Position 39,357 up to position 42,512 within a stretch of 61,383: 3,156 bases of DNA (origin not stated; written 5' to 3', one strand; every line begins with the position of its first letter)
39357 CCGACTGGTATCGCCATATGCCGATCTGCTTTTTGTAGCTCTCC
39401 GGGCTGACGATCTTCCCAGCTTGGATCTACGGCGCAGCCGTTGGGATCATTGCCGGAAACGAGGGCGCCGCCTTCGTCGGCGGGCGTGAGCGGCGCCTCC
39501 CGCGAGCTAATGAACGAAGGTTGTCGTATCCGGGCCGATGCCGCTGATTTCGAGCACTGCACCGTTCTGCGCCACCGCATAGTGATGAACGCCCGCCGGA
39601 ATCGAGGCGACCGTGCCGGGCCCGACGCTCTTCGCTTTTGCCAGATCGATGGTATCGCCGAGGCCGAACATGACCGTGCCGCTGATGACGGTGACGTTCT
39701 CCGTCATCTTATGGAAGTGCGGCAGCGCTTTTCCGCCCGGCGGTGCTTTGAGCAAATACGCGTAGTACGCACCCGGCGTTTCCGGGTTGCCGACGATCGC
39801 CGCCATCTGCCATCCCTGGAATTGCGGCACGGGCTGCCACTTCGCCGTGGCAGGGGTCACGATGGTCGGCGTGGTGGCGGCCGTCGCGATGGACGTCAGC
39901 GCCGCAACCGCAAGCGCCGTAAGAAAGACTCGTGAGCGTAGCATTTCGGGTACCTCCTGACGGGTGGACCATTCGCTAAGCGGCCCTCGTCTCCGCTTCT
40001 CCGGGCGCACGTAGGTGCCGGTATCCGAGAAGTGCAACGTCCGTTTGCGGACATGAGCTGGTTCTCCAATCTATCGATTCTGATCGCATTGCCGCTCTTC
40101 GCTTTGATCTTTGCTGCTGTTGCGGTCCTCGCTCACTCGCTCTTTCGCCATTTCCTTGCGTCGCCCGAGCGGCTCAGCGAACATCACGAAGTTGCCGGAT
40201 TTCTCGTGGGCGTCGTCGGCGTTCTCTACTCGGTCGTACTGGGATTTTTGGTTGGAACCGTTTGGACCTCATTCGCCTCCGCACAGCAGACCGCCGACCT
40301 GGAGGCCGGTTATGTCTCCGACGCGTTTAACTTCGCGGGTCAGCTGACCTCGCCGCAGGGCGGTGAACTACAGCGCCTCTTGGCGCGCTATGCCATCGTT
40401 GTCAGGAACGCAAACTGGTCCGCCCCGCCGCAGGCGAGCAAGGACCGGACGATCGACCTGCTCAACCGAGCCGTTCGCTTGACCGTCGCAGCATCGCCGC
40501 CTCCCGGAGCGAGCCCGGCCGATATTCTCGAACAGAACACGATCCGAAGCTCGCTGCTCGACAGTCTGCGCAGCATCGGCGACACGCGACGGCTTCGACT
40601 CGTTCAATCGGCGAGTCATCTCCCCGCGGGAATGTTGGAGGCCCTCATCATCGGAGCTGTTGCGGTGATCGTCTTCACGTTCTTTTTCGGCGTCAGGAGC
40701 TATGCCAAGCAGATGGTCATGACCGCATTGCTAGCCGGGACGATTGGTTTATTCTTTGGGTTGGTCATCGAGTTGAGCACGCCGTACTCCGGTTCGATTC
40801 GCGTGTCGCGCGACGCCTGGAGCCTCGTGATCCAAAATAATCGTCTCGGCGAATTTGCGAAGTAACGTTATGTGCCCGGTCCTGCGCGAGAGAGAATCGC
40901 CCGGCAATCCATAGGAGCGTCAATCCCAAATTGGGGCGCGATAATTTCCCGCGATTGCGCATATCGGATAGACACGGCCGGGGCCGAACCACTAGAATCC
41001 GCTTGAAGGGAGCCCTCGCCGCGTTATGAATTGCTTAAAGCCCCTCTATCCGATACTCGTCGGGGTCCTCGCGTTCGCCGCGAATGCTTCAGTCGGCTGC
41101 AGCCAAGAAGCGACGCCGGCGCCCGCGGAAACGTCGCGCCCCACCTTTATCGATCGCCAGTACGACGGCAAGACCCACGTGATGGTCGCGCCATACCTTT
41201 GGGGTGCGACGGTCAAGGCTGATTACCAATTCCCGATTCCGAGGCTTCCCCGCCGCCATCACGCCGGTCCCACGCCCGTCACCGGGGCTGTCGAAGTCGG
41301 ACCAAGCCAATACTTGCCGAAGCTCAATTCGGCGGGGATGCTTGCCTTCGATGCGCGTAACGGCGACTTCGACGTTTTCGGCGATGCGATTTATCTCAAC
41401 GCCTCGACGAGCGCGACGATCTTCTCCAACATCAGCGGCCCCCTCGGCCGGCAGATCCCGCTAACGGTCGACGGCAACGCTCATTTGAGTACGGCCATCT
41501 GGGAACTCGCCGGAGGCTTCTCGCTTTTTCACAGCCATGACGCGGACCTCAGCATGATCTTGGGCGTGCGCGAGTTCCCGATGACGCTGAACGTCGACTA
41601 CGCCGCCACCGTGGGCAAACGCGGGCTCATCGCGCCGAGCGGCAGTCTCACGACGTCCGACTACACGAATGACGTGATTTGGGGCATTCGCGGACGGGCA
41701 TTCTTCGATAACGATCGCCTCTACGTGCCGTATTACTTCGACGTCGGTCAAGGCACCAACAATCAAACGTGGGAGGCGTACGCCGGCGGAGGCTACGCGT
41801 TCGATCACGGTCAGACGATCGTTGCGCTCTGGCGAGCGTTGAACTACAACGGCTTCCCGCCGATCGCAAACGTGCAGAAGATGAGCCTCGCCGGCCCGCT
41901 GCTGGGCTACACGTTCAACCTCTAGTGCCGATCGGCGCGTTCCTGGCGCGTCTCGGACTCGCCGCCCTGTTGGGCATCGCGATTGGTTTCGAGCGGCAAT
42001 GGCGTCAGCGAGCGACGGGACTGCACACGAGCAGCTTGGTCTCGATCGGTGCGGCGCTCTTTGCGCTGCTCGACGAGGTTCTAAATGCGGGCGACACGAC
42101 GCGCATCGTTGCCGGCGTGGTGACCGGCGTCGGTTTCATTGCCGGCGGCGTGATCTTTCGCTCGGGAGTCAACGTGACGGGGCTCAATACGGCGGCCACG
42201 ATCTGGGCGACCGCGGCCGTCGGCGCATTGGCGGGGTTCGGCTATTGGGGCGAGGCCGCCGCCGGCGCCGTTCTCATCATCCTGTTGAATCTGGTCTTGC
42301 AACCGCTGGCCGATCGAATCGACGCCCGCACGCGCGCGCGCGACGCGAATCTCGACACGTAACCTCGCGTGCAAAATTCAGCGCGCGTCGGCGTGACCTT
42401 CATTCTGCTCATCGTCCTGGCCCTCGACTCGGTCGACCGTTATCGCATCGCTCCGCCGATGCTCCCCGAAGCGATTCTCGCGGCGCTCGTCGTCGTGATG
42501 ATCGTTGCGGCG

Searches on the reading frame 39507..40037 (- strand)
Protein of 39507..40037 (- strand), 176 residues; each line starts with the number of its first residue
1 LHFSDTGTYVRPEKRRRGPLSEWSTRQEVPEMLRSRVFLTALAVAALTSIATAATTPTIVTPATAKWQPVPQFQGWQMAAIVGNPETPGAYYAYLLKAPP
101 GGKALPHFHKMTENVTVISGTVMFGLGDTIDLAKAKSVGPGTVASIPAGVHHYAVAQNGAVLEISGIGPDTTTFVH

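Call 3: search_protein_families(library=pfam, proteins=[window:39507-40037:-], max_evalue=0.01)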
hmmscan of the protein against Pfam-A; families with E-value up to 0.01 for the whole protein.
window:39507-40037:- (176 aa): 3 families
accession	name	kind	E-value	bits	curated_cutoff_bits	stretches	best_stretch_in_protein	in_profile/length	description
PF07883.17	Cupin_2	-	3.1e-07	30.4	27.2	1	97-156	4-58/70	Cupin domain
PF00190.28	Cupin_1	-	5.6e-07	29.7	22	1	94-168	36-114/151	Cupin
PF12973.13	Cupin_7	-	2.1e-05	24.7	27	1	58-124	4-66/105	ChrR Cupin-like domain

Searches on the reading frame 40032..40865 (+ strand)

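Call 3: search_protein_families(library=pfam, proteins=[window:40032-40865:+], max_evalue=0.01)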
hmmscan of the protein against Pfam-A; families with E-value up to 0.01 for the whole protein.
window:40032-40865:+ (277 aa): 1 family
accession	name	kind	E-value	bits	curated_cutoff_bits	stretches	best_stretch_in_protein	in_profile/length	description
PF14023.12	Bestrophin-like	-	2.8e-40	138.8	32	1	26-262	2-231/232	Bestrophin-like domain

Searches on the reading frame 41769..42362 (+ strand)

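Call 86: search_protein_families(library=pfam, proteins=[window:41769-42362:+], max_evalue=0.0001)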
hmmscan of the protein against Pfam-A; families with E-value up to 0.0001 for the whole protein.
window:41769-42362:+ (197 aa): 1 family
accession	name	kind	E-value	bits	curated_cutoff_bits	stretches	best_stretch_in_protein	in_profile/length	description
PF02308.21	MgtC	-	1.3e-34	119.5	31.4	1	62-181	1-119/121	MgtC family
